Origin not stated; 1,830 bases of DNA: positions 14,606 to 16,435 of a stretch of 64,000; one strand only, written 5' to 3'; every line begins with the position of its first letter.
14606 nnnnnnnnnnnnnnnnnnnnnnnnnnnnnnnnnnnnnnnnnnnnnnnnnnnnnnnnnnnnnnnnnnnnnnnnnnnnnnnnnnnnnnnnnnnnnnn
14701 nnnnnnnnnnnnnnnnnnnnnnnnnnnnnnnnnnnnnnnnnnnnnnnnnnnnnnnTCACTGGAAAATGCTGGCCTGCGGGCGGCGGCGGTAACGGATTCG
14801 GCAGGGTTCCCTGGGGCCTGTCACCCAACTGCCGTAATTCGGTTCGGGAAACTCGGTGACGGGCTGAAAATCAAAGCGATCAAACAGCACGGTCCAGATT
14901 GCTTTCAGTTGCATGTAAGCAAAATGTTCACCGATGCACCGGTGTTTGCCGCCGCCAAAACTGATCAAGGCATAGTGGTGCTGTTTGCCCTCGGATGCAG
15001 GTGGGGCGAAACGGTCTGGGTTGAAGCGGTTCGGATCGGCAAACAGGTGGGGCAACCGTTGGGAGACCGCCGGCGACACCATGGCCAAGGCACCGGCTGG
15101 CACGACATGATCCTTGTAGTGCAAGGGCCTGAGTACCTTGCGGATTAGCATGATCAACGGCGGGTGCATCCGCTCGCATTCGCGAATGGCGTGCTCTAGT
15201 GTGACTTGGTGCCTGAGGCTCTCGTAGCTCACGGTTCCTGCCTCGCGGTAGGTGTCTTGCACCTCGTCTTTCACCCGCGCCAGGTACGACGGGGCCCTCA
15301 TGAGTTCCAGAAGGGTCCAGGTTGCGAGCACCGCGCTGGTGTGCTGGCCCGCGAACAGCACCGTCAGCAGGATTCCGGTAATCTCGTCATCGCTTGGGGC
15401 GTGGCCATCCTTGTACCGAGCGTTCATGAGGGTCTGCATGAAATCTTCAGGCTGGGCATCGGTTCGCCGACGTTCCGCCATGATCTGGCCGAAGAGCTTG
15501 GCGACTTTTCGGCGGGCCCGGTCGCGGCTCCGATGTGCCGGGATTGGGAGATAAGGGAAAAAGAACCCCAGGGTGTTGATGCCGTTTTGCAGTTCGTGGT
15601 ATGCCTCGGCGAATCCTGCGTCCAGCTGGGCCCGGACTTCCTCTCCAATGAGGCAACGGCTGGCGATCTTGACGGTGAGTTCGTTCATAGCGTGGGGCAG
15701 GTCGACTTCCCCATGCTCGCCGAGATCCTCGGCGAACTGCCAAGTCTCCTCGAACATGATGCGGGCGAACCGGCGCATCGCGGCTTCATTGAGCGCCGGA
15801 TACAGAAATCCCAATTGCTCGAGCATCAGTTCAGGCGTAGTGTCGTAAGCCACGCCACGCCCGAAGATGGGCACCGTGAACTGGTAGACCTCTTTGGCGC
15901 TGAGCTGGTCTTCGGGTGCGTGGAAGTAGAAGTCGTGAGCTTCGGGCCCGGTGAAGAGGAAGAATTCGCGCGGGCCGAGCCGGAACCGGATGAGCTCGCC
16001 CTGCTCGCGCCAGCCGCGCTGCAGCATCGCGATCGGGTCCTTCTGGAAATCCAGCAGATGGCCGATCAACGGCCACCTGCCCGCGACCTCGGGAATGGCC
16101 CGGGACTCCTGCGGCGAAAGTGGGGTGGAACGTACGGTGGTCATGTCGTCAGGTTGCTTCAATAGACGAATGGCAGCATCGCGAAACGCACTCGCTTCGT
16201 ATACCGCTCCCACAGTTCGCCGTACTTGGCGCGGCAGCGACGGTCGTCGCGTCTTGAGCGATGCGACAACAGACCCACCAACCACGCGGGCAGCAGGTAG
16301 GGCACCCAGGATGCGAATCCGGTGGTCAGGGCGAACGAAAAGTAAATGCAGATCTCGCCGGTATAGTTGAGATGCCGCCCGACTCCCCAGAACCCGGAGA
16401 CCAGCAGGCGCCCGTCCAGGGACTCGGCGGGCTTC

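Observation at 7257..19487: Compact eukaryote-like sterol biosynthesis supercluster in a gammaproteobacterial housekeeping backbone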

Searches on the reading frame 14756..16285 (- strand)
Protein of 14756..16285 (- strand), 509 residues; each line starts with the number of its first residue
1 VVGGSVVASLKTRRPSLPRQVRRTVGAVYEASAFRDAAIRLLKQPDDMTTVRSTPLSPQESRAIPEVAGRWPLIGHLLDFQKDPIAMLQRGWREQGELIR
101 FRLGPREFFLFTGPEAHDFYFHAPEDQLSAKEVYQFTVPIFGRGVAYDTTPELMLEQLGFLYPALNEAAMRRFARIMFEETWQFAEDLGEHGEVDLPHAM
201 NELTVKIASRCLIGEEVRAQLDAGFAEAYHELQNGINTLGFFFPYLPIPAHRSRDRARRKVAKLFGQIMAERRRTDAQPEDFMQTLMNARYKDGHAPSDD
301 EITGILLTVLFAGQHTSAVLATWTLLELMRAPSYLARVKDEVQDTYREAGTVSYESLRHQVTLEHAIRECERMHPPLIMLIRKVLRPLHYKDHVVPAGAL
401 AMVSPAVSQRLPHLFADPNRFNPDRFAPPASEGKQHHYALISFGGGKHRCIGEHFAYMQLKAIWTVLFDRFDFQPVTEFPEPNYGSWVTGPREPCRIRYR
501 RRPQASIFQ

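Call 4: search_protein_families(library=pfam, proteins=[window:14756-16285:-])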
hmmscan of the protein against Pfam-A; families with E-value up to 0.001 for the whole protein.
window:14756-16285:- (509 aa): 1 family
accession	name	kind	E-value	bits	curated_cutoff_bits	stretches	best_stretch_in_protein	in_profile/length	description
PF00067.27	p450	-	2.1e-58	198.7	22.8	1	67-482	3-445/462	Cytochrome P450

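Call 5: search_protein_families(library=ncbifam, proteins=[window:14756-16285:-])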
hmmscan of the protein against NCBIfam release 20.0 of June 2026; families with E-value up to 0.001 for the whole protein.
window:14756-16285:- (509 aa): 10 families
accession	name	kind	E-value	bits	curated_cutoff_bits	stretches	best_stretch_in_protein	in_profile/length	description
NF051859.1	AlbFlvMonOxTrpSyn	equivalog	3e-58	197.5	700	1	57-478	14-434/457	bifunctional albaflavenone monooxygenase/terpene synthase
NF045812.1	PentlenOxigase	equivalog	7.6e-36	123.9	800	1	68-460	7-398/444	pentalenene oxygenase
NF050147.1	aminopyruv_ApyO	equivalog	1.7e-35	122.5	525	1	161-473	95-395/444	RiPP biosynthesis cytochrome P450 ApyO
TIGR04538.1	P450_cycloAA_1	subfamily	2.3e-18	66.3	500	1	258-491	174-387/395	cytochrome P450, cyclodipeptide synthase-associated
NF053744.1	FAProxCypCBc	equivalog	2.4e-09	36.3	600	1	249-474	178-387/416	CYP152 family fatty-acid peroxygenase CypC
NF041802.1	P450_SolI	exception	1.2e-08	33.9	850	1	365-490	298-414/424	solanimycin biosynthesis cytochrome P450 SolI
TIGR04515.1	P450_rel_GT_act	subfamily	1.1e-07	31.6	343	1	364-430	261-329/386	P450-derived glycosyltransferase activator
NF041177.1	Cyp119_Thmprot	equivalog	1.1e-06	27.7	680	1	354-462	233-331/368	cytochrome P450 Cyp119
NF045816.1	PentlenlactSyn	equivalog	1.7e-05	23.7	700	1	271-471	193-366/396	pentalenolactone synthase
TIGR04458.1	CYP450_TxtE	equivalog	0.0005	18.8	500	1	408-472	321-376/403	4-nitrotryptophan synthase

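Call 35: search_solved_structures(query=window:14756-16144:-, max_evalue=1e-20, show_alignments=1)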
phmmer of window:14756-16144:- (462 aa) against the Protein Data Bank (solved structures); distinct sequences matched with E-value up to 1e-20: 63 (the best 60 are shown).
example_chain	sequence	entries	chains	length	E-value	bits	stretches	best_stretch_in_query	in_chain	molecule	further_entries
7jj1_A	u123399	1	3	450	1.3e-102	347.4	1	14-455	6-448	Cytochrome P450 51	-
6mcw_A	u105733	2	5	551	1.3e-102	347.4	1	14-457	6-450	Cytochrome P450 51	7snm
6mi0_A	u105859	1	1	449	1.6e-102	347.1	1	14-455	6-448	Cytochrome P450 51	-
6q2c_A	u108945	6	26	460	4.8e-100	338.9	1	15-455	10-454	Obtusifoliol 14alphademethylase | Obtusifoliol 14alphademethylase, putative | sterol 14a-demethylase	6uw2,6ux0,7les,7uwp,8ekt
1x8v_A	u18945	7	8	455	1.1e-93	318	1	15-456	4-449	Cytochrome P450 51 | STEROL 14ALPHA-DEMETHYLASE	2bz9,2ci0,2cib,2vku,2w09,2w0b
1e9x_A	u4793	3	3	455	1.8e-93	317.2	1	15-456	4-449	CYTOCHROME P450 51-LIKE RV0764C | CYTOCHROME P450 51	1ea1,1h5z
2w0a_A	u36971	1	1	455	7.8e-93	315.1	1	15-456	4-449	CYTOCHROME P450 51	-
1u13_A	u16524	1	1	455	3.1e-92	313.1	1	15-456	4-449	Cytochrome P450 51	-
7tef_A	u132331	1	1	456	1.3e-91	311.1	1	16-457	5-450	Cytochrome P450 51B1 Cyp51B1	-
9bat_A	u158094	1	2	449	7.9e-90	305.2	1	14-455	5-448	Lanosterol 14-alpha demethylase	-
5tl8_A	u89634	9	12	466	1.6e-88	300.9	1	15-457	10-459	Protein CYP51 | CYP51, sterol 14alpha-demethylase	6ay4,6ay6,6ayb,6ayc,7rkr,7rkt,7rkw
8yqo_A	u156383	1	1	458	2.4e-86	293.7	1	16-456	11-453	Lanosterol 14-alpha demethylase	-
3jus_A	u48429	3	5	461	2.6e-86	293.6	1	15-456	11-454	Lanosterol 14-alpha demethylase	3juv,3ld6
4uhl_A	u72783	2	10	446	5.5e-86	292.5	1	19-456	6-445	STEROL 14-ALPHA DEMETHYLASE | Lanosterol 14-alpha demethylase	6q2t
4uhi_A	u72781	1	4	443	7.5e-86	292.1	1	22-456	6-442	STEROL 14-ALPHA DEMETHYLASE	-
9wat_A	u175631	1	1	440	8.1e-72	245.8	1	18-455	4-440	Cytochrome P450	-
3dbg_A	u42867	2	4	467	3.3e-42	148.2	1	8-430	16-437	Putative cytochrome P450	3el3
7wzl_A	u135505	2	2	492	6.9e-31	110.9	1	17-452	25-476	Putative cytochrome P450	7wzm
6c93_A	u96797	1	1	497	8.1e-27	97.5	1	203-427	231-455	Cytochrome P450 4B1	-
5t6q_A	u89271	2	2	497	4e-26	95.2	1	203-427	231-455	Cytochrome P450 4B1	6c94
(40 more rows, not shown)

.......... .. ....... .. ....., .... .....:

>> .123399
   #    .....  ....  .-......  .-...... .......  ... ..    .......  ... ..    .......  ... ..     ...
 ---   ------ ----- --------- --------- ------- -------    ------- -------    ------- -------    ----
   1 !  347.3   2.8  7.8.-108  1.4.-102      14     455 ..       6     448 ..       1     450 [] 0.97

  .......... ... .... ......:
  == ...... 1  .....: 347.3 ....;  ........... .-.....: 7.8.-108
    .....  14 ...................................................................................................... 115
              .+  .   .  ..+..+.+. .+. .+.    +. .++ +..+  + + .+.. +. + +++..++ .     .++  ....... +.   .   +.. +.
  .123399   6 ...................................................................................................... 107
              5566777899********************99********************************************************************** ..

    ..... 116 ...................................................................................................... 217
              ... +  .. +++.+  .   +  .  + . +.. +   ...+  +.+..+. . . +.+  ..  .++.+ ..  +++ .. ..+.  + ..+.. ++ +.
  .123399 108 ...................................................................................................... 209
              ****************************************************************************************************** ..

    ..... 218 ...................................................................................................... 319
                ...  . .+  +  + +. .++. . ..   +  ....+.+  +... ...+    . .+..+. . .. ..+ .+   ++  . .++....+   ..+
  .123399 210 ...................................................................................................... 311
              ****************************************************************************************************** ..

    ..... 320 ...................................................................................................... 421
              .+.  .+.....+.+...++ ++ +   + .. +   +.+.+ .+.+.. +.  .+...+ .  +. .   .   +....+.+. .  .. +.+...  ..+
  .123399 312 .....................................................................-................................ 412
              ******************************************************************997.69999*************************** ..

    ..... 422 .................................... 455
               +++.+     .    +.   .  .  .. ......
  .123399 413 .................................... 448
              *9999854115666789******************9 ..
